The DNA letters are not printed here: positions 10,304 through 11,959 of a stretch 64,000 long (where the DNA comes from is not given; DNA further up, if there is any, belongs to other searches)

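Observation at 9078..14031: Intact-ended IS21 element disabled by a group II intron inserted antisense in istB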

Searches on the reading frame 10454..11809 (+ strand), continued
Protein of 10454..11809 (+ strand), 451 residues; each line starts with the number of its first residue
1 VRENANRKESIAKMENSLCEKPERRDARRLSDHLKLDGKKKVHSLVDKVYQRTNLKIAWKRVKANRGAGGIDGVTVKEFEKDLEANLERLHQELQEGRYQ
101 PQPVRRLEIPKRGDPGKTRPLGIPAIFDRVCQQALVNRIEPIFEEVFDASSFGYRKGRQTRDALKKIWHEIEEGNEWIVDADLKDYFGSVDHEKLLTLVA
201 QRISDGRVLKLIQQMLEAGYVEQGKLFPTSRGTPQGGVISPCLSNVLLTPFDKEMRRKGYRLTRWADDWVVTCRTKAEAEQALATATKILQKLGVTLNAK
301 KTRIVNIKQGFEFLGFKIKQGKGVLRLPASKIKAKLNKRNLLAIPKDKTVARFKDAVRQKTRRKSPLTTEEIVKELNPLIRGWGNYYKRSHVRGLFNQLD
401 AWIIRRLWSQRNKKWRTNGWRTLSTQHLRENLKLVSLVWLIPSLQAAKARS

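Call 29: search_solved_structures(query=window:10454-11809:+, max_evalue=1e-10)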
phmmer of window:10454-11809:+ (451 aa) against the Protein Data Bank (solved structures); distinct sequences matched with E-value up to 1e-10: 11.
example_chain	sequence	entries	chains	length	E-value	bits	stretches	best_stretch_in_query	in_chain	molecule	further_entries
7uim_D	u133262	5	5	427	8.2e-67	229.1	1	44-417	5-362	Group II intron reverse transcriptase/maturase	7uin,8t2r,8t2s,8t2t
6ar1_A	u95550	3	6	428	2.8e-66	227.4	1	44-417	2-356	GsI-IIC RT | Trt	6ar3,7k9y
5hhj_A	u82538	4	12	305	2.9e-58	200.9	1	42-318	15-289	Retron-type reverse transcriptase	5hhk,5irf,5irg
5hhl_A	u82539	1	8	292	1.9e-57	198.3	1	44-317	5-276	Retron-type reverse transcriptase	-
6me0_C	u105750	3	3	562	1.1e-54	189.1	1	56-414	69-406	Maturase reverse transcriptase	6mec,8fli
5g2x_C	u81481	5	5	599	4.9e-43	150.7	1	56-261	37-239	GROUP II INTRON-ENCODED PROTEIN LTRA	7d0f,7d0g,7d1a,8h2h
7kft_D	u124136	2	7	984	2.1e-33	119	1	92-322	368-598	Cas6-RT-Cas1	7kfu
8bgj_A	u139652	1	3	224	3.5e-15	59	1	135-318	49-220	RNA-directed DNA polymerase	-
9d5x_A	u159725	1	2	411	4.6e-15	58.6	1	55-356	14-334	Group II intron-like 4 reverse transcriptase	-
9d4s_A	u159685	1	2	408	4.7e-15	58.5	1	55-356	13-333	Group II intron-like 4 reverse transcriptase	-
9ioa_A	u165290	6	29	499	1.9e-12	50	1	92-307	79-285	RNA-dependent DNA polymerase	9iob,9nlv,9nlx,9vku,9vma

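Call 47: find_encoding_contigs(protein=window:10493-11809:+, flank=7000, max_places=10)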
Protein window:10493-11809:+ (438 aa): 3 contigs read that carry it; 2 places shown.
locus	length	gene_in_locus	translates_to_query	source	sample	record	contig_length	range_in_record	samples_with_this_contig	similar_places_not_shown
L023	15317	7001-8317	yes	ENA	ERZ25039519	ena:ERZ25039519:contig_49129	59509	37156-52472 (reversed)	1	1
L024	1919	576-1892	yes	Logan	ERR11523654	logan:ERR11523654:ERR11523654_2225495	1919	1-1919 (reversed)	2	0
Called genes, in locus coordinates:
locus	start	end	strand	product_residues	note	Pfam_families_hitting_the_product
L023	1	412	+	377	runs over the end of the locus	PF01098:FTSW_RODA_SPOVE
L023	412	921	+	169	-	-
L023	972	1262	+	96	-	-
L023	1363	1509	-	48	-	-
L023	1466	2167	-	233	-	PF01548:DEDD_Tnp_IS110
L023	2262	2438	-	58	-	-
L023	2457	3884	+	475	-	PF01548:DEDD_Tnp_IS110, PF02371:Transposase_20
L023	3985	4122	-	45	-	-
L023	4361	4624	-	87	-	-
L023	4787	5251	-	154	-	-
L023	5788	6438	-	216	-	PF01695:IstB_IS21, PF20720:nSTAND3 (weak)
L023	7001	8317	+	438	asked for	PF00078:RVT_1, PF08388:GIIM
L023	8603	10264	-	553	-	PF22483:Mu-transpos_C_2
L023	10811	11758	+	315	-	PF12678:zf-rbx1, PF13639:zf-RING_2 (weak), PF13606:Ank_3 (faint), PF13637:Ank_4 (faint), PF13857:Ank_5 (faint), PF24521:Ank_KRIT1 (faint), PF00023:Ank (faint), PF12796:Ank_2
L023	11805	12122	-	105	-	PF00338:Ribosomal_S10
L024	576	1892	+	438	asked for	PF00078:RVT_1, PF08388:GIIM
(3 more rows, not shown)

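Call 56: search_dna_similar(query=window:10493-11809:+, collection=plasmids, mode=protein, max_rows=30, max_evalue=1e-30)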
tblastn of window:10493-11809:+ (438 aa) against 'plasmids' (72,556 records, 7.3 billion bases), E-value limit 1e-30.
The search stops at 5000 records and this limit was reached: more records match than are counted here, and every count below describes the 5000 best-scoring records only.
Records with a match: at least 5000; places in all: 8127; records where one place covers at least 80% of the query: 4053.
Best place of each record, by identity: 60-80% 3; <60% 4997.
By first word of the organism name: Escherichia 1637; Klebsiella 1485; Bacillus 319; Enterobacter 173; Sinorhizobium 139; Citrobacter 94; Shigella 76; Streptomyces 75; Enterococcus 72; Rhizobium 67; and 153 more.
By predicted mobility (MOB-suite, as given by PLSDB): conjugative 2716; mobilizable 1157; non-mobilizable 1127.
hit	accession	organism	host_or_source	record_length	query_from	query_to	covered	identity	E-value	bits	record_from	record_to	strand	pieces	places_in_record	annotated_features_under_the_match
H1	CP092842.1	Bradyrhizobium sp. 62B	Arachis hypogaea L.,cell ...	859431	1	438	100%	71.8%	0e+0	655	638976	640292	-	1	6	ltrA: group II intron reverse transcriptase/maturase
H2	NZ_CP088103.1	Bradyrhizobium barranii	cell culture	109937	1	438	100%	70.2%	0e+0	640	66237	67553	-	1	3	ltrA: group II intron reverse transcriptase/maturase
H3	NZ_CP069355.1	Microvirga sp. VF16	Vachellia farnesiana,Cell culture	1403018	1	438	100%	70.2%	0e+0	640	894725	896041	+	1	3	none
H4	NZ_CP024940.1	Paraburkholderia hospita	soil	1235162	3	438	100%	58.9%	4e-169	533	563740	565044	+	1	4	record has no annotation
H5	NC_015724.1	Cupriavidus necator N-1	soil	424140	3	438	100%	58.9%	7e-169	532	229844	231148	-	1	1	ltrA: group II intron reverse transcriptase/maturase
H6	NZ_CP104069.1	Alicyclobacillus fastidiosus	cell culture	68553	15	428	95%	55.2%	2e-132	499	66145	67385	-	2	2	ltrA: group II intron reverse transcriptase/maturase | group II intron maturase-specific domain-containing protein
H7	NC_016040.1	Sulfobacillus thermotolerans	-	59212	17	402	88%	43.0%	2e-91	309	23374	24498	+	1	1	ltrA: group II intron reverse transcriptase/maturase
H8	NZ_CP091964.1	Leptospira noguchii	Homo sapiens,Cell culture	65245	15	407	90%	40.6%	3e-81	280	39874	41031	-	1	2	ltrA: group II intron reverse transcriptase/maturase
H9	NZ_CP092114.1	Leptospira noguchii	Bos taurus,Cell culture,urine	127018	15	407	90%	40.6%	3e-81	280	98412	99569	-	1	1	ltrA: group II intron reverse transcriptase/maturase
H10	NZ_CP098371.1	Leptospira interrogans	equine,bacterial culture,kidney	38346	15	407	90%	40.6%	1e-79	275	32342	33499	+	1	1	ltrA: group II intron reverse transcriptase/maturase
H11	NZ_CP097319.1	Leptospira interrogans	bovine,bacterial culture,vaginal mucus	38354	15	407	90%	40.6%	1e-79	275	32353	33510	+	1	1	ltrA: group II intron reverse transcriptase/maturase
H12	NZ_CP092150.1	Leptospira interrogans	Homo sapiens,blood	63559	15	407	90%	40.6%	1e-79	275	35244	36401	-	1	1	ltrA: group II intron reverse transcriptase/maturase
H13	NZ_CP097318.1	Leptospira interrogans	bovine,bacterial culture,vaginal mucus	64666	15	407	90%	40.6%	1e-79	275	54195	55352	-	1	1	ltrA: group II intron reverse transcriptase/maturase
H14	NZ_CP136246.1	Leptospira interrogans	Canis lupus familiaris,urine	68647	15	407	90%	40.6%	1e-79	275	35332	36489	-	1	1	ltrA: group II intron reverse transcriptase/maturase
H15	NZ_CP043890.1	Leptospira interrogans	Homo sapiens,cell culture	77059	15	407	90%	40.6%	1e-79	275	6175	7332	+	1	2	ltrA: group II intron reverse transcriptase/maturase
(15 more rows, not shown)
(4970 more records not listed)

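Call 57: get_annotated_region(hit=H1, flank=3000)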
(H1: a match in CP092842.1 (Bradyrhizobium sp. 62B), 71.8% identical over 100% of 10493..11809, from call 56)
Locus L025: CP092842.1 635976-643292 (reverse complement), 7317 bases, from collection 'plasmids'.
description: Bradyrhizobium sp. 62B plasmid p1, complete sequence
organism: Bradyrhizobium sp. 62B (NCBI taxid 2898442)
taxonomy: Bacteria; Pseudomonadota; Alphaproteobacteria; Hyphomicrobiales; Nitrobacteraceae; Bradyrhizobium; Bradyrhizobium sp. 62B
host: -; source: Arachis hypogaea L.,cell culture,radical nodules from peanut plants; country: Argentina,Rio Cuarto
typing (MOB-suite, as given by PLSDB): mobilizable; relaxase MOBP
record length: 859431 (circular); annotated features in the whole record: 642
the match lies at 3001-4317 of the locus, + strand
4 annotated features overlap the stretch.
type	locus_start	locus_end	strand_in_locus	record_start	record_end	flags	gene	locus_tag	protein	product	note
CDS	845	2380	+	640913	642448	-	-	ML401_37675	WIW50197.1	DDE-type integrase/transposase/recombinase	-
CDS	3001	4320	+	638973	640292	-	ltrA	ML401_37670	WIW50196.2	group II intron reverse transcriptase/maturase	-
CDS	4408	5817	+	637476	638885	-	ltrA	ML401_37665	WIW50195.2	group II intron reverse transcriptase/maturase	-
CDS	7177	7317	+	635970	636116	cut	-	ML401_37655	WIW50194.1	hypothetical protein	-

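Call 58: get_annotated_region(hit=H3, flank=3000)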
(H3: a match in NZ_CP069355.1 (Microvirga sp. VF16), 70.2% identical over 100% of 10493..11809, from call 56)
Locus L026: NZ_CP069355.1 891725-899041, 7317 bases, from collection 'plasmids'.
description: Microvirga sp. VF16 plasmid pMVF16-1, complete sequence
organism: Microvirga sp. VF16 (NCBI taxid 2807101)
taxonomy: Bacteria; Pseudomonadota; Alphaproteobacteria; Hyphomicrobiales; Methylobacteriaceae; Microvirga; Microvirga sp. VF16
host: -; source: Vachellia farnesiana,Cell culture; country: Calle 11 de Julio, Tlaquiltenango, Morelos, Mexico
typing (MOB-suite, as given by PLSDB): non-mobilizable
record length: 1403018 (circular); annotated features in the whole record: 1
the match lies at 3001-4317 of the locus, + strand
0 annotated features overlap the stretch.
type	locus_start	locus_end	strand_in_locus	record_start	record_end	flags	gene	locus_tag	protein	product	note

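Call 59: get_annotated_region(hit=H5, flank=3000)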
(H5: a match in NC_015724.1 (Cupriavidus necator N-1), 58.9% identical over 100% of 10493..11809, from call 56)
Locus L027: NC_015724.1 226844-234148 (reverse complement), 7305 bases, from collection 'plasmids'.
description: Cupriavidus necator N-1 plasmid pBB2, complete sequence
organism: Cupriavidus necator N-1 (NCBI taxid 1042878)
taxonomy: Bacteria; Pseudomonadota; Betaproteobacteria; Burkholderiales; Burkholderiaceae; Cupriavidus; Cupriavidus necator; Cupriavidus necator N-1
host: -; source: soil; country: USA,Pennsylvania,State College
typing (MOB-suite, as given by PLSDB): non-mobilizable; mating-pair formation MPF_T
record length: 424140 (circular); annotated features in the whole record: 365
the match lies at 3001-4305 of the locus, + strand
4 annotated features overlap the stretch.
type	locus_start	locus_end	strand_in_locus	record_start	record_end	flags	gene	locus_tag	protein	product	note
CDS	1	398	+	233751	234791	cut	-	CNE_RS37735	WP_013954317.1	porin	-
CDS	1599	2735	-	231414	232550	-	-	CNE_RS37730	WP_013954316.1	IS110 family transposase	-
CDS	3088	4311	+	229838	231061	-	ltrA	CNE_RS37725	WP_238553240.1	group II intron reverse transcriptase/maturase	GO:0000373 - Group II intron splicing [Evidence IEA]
CDS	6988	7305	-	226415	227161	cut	-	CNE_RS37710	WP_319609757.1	fumarylacetoacetate hydrolase family protein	-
